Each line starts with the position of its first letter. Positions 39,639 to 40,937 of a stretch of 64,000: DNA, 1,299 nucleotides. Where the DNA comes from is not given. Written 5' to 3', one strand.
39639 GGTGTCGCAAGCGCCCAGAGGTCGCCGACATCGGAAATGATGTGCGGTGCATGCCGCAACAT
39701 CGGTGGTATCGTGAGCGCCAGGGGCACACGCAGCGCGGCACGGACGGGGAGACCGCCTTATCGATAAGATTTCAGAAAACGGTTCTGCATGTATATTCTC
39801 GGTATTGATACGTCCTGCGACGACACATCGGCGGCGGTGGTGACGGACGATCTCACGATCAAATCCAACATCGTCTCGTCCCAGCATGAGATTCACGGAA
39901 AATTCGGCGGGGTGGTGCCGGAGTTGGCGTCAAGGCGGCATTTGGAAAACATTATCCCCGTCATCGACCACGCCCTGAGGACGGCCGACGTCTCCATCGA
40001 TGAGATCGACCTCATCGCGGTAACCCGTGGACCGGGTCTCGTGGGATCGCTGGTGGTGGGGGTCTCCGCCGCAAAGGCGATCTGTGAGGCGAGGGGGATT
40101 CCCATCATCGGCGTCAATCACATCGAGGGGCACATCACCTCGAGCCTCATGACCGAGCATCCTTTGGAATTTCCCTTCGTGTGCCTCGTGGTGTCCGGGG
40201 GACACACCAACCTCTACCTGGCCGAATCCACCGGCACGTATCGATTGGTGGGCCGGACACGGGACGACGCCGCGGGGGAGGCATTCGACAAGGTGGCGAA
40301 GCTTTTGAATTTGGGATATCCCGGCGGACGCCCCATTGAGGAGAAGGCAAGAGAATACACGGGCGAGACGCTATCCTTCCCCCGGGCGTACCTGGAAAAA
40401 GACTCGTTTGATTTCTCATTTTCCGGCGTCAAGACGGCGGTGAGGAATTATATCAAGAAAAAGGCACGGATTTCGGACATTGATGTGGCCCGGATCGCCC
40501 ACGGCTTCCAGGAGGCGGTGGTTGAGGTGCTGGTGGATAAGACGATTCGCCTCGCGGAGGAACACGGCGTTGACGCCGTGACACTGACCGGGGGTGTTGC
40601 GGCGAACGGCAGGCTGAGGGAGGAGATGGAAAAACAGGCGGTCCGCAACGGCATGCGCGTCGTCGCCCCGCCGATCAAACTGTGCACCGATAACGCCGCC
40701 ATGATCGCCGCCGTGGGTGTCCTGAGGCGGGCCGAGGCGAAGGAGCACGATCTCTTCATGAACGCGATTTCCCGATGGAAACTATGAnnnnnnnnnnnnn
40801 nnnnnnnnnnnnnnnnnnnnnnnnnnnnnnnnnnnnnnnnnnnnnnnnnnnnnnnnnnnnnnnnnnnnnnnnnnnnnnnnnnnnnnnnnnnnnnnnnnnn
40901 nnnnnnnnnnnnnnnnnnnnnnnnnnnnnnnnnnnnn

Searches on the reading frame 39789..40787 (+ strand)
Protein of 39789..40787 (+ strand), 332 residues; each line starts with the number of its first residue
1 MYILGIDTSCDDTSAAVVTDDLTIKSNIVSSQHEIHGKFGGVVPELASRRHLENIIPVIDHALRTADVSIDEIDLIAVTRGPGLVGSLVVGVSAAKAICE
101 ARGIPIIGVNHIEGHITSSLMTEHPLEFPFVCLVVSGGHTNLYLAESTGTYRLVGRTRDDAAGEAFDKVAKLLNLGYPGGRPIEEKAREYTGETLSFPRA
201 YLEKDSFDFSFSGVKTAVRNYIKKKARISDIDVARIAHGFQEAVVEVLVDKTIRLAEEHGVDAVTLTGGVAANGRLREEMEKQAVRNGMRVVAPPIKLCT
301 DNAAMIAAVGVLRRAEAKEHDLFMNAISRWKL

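Call 18: search_protein_families(library=pfam, proteins=[window:39789-40787:+], max_evalue=0.001)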
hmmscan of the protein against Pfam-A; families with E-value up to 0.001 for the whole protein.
window:39789-40787:+ (332 aa): 2 families
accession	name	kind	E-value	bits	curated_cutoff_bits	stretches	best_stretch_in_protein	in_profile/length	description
PF00814.31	TsaD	-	1.4e-94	317.2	24.8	1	24-307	2-263/264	tRNA N6-adenosine threonylcarbamoyltransferase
PF22521.2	HypF_C_2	-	1.2e-09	38.8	27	1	215-295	150-228/241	Carbamoyltransferase, Kae1-like Domain, second subdomain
